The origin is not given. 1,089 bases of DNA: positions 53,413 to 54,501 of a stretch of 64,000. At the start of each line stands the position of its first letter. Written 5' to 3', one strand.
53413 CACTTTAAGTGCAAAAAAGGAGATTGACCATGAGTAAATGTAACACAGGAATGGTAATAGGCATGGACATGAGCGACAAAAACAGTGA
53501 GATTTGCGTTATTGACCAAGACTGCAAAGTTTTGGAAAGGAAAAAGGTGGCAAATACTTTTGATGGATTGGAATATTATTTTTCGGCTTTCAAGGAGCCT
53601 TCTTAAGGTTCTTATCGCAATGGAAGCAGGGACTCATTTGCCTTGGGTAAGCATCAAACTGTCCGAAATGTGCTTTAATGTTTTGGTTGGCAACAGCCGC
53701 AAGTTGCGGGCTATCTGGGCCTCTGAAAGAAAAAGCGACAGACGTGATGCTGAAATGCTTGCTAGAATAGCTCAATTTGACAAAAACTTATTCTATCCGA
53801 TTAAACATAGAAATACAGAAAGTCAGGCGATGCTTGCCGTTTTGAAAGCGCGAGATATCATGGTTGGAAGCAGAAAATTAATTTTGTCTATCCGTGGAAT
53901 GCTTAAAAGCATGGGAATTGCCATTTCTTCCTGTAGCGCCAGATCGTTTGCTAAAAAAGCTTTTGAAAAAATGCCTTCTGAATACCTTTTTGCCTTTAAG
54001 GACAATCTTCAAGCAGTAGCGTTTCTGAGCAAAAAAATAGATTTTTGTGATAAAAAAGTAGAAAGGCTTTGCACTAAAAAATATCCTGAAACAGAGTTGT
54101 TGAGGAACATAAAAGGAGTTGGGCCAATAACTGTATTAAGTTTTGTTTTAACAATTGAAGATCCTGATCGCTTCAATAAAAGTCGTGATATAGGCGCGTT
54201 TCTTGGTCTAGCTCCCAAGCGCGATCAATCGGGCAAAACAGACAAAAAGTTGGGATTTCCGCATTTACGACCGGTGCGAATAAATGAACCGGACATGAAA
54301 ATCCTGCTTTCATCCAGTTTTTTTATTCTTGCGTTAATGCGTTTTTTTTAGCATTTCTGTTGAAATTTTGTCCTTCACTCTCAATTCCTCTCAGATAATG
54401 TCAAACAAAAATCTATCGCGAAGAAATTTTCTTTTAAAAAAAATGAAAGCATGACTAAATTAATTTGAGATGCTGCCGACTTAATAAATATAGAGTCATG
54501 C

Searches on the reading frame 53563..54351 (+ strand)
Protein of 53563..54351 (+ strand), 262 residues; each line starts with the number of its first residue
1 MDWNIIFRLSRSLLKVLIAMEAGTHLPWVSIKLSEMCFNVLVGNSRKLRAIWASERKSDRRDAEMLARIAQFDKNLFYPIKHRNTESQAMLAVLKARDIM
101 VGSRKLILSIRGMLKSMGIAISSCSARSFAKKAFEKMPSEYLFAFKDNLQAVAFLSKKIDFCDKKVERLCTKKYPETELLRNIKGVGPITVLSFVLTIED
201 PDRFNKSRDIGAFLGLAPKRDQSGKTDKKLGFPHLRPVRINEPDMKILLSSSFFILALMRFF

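Call 81: search_protein_families(library=pfam, proteins=[window:53563-54351:+], max_evalue=0.001)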
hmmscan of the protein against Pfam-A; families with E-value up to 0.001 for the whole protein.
window:53563-54351:+ (262 aa): 2 families
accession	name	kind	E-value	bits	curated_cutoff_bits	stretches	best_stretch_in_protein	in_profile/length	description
PF02371.22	Transposase_20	-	7.4e-14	52.3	21.3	1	178-229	2-53/87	Transposase IS116/IS110/IS902 family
PF01548.23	DEDD_Tnp_IS110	-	1.1e-05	25.7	29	1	11-115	43-151/155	Transposase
